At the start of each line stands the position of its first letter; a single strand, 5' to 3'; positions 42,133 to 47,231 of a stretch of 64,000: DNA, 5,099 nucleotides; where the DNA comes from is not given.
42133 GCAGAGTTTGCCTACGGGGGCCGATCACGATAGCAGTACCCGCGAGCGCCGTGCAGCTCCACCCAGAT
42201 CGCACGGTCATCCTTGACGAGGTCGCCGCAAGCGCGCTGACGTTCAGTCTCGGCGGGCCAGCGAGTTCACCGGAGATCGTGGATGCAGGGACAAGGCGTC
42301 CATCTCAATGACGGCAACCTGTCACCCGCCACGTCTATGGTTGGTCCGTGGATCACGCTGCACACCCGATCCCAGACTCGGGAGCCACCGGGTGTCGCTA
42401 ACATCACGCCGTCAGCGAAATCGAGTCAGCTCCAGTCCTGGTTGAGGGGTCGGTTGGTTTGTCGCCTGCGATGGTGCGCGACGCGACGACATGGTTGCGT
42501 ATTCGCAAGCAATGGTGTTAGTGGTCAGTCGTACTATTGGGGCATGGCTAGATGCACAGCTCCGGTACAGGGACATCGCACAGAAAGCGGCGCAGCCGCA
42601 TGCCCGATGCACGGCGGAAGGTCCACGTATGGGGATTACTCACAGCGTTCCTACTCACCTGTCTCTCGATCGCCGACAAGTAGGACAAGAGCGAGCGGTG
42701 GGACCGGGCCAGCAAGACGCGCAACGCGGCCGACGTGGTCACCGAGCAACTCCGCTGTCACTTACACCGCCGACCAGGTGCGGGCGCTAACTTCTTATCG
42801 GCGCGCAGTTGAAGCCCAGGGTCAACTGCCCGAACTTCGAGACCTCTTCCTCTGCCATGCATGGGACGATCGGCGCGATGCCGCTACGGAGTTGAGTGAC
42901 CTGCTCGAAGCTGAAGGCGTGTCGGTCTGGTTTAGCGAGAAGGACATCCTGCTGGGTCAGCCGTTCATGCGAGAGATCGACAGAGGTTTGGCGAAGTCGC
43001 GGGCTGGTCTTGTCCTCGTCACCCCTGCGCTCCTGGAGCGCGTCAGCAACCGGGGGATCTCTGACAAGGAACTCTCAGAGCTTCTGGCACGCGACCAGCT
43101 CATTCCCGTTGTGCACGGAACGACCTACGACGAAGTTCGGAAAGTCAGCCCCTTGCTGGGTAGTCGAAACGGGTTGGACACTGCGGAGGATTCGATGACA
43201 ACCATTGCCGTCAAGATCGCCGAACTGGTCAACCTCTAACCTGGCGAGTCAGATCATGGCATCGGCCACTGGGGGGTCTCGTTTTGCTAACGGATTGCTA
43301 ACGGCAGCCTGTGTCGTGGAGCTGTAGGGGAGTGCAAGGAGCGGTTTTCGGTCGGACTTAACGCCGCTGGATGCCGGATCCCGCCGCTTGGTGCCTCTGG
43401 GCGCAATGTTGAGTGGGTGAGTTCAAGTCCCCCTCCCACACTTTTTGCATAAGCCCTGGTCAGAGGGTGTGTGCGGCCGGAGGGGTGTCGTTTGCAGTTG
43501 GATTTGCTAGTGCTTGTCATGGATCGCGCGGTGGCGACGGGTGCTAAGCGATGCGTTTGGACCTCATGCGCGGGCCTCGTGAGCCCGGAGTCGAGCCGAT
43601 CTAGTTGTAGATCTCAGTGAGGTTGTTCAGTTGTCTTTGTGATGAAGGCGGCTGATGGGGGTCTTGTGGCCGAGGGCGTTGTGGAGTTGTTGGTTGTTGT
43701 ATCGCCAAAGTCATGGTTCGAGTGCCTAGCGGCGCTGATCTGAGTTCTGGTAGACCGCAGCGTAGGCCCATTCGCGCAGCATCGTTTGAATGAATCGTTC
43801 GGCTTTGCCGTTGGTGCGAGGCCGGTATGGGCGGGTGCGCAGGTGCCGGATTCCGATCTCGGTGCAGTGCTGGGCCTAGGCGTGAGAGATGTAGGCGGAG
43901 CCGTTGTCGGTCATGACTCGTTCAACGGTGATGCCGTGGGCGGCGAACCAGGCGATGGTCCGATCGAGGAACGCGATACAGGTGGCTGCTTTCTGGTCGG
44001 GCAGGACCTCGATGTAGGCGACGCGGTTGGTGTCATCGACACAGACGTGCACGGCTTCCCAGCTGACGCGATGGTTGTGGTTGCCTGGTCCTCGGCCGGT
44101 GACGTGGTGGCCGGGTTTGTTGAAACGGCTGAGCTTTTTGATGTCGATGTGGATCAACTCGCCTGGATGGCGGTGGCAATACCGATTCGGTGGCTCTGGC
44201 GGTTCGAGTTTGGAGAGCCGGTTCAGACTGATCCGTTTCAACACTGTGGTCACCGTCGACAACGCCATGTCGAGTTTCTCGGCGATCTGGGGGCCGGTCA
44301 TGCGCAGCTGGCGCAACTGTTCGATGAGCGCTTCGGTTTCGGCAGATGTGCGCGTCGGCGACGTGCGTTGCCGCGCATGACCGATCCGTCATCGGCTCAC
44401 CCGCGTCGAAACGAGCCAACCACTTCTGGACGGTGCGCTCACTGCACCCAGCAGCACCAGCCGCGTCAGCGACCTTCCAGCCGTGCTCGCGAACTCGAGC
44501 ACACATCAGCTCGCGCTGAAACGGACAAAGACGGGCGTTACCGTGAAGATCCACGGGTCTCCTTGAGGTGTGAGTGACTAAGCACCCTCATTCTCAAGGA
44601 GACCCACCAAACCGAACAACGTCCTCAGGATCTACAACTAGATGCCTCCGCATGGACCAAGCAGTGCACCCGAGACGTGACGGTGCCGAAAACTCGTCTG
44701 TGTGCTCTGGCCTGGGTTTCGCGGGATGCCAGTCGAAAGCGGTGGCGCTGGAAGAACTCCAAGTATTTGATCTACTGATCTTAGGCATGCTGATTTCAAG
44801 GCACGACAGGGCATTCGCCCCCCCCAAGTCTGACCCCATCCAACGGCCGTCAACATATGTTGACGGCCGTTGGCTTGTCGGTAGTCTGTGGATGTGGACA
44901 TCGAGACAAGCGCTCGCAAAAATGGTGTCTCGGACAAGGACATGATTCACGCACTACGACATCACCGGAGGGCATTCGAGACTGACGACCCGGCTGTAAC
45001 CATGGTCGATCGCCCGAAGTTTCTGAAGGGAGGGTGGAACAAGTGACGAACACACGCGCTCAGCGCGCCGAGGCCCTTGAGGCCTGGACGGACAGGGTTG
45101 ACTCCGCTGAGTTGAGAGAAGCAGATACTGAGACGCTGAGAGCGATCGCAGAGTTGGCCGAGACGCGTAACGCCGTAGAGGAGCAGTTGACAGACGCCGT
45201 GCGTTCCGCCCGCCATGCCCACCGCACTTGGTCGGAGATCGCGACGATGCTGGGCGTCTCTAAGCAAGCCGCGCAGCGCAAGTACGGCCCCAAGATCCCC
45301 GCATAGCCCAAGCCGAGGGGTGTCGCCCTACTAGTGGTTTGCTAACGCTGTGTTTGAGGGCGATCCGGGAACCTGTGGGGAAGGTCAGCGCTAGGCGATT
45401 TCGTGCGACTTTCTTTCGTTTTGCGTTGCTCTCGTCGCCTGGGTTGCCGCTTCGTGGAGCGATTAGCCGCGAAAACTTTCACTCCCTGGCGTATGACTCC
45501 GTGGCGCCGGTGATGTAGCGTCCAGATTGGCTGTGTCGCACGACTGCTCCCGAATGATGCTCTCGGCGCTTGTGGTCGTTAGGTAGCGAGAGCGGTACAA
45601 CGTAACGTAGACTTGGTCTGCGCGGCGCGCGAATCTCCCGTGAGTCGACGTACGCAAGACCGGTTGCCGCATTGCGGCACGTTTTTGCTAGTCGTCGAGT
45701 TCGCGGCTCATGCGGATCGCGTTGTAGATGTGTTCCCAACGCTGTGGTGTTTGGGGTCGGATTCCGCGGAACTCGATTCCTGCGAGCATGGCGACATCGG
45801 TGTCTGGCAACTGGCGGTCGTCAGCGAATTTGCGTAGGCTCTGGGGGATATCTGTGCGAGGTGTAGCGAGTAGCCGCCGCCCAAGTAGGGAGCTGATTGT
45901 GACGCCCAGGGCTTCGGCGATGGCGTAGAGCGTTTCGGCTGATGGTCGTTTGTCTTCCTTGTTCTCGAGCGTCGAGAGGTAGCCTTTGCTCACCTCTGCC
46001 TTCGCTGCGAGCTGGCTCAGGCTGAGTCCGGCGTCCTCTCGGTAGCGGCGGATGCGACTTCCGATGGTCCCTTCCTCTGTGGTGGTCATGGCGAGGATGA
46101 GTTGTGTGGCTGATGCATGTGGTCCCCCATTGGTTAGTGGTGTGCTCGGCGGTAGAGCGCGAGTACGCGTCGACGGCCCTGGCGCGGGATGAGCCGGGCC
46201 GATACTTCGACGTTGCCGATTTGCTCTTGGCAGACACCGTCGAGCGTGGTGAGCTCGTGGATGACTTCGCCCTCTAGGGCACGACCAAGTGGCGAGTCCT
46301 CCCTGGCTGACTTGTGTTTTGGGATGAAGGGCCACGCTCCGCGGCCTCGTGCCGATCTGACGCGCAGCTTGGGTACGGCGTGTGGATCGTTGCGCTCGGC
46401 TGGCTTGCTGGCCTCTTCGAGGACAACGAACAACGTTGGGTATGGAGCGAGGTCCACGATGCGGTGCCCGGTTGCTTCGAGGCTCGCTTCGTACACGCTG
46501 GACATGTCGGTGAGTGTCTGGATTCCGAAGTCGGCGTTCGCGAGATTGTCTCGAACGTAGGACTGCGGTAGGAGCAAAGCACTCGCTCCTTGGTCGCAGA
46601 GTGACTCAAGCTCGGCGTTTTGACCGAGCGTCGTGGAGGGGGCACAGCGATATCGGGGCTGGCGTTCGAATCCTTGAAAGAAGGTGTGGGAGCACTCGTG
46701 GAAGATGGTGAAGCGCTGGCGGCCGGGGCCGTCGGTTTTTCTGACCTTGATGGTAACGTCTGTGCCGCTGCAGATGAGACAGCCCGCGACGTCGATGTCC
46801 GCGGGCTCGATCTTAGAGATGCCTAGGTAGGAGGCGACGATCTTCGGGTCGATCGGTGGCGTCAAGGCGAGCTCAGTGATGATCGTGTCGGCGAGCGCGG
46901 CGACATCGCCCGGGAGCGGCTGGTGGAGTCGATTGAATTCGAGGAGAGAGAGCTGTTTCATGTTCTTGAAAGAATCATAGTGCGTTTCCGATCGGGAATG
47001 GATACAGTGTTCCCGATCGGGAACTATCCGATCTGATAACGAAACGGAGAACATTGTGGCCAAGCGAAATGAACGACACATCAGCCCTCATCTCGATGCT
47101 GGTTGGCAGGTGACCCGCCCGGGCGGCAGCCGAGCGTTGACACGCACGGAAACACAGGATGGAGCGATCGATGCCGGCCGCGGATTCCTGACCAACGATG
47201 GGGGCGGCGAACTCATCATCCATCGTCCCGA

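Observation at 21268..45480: Unrecognised repeat family that separates the modules of the island: six same-strand copies of a ~35-nt motif containing 11-nt tandem repeats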

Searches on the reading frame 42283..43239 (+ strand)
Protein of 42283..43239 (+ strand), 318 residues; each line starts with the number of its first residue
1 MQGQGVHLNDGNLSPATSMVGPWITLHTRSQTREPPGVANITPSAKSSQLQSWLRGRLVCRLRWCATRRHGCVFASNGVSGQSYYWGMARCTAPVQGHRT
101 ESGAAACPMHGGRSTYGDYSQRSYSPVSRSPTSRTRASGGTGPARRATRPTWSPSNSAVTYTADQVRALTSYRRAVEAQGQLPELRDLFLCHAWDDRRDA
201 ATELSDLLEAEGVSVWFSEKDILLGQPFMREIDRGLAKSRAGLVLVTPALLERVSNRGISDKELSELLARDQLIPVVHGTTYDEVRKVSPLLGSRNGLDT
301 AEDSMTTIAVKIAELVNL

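Call 20: search_protein_families(library=pfam, proteins=[window:42283-43239:+], max_evalue=0.01)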
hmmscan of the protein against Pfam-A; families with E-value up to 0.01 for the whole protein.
window:42283-43239:+ (318 aa): 1 family
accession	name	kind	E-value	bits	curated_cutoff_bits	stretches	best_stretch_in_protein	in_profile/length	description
PF13676.11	TIR_2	-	1.1e-15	58.6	28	1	189-301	2-109/122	TIR domain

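Call 61: find_encoding_contigs(protein=window:42283-43239:+, flank=10000, max_places=6)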
Protein window:42283-43239:+ (318 aa): no gene with exactly this product is on record in the collection.

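Call 89: search_protein_families(library=padloc, proteins=[window:42283-43239:+], max_evalue=0.001)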
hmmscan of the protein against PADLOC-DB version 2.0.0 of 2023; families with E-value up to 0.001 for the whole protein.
window:42283-43239:+ (318 aa): 6 families
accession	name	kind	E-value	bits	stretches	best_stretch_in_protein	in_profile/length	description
PDLC00424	ThsB1|ThsB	-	4.4e-97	322.5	1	88-318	1-234/234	TIR-like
PDLC05062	PDC-S66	-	6.6e-25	86.1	1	178-316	141-280/282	-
PDLC00417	ThsB1|ThsB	-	1e-10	39.7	1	187-315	168-298/303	TIR-like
PDLC02012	SAVED5--SAVED_TIR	-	1.5e-07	28.9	1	186-271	14-95/404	-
PDLC00727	Effector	-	0.00019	18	1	188-271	176-256/590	TIR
PDLC00728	Effector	-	0.00036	17.6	1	187-247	11-70/432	TIR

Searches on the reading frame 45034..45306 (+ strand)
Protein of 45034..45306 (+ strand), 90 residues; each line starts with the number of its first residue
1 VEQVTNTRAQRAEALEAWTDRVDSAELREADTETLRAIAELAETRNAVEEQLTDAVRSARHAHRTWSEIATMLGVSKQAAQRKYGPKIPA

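Call 20: search_protein_families(library=pfam, proteins=[window:45034-45306:+], max_evalue=0.01)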
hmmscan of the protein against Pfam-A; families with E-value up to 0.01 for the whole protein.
window:45034-45306:+ (90 aa): 2 families
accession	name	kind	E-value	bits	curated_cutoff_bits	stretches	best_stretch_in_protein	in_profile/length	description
PF06892.16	Phage_CP76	-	0.0014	19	26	0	12-50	108-145/146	Phage regulatory protein CII (CP76)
PF07321.17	YscO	-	0.0035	17.8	28.8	1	11-81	64-132/149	Type III secretion protein YscO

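Call 88: search_protein_families(library=ncbifam, proteins=[window:45034-45306:+], max_evalue=0.01)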
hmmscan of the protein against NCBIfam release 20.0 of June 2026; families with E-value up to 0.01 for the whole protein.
window:45034-45306:+ (90 aa): 0 families

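Call 89: search_protein_families(library=padloc, proteins=[window:45034-45306:+], max_evalue=0.001)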
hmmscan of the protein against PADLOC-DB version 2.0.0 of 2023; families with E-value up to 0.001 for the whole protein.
window:45034-45306:+ (90 aa): 0 families

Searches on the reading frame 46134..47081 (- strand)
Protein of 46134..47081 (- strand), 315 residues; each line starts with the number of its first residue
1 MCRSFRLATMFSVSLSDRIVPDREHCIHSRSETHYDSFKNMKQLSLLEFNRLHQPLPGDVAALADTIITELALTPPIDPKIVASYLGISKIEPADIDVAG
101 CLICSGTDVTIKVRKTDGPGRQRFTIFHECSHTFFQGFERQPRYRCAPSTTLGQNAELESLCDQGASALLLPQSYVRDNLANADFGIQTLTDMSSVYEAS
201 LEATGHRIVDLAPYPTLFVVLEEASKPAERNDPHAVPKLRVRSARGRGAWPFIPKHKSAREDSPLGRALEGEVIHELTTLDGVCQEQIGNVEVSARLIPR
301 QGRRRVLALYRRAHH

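Call 32: search_protein_families(library=pfam, proteins=[window:46134-47081:-], max_evalue=0.001)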
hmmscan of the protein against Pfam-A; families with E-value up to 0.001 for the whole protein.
window:46134-47081:- (315 aa): 1 family
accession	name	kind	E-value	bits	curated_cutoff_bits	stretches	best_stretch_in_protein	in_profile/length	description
PF06114.19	Peptidase_M78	-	2.8e-05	24.3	22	1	113-208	33-122/123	IrrE N-terminal-like domain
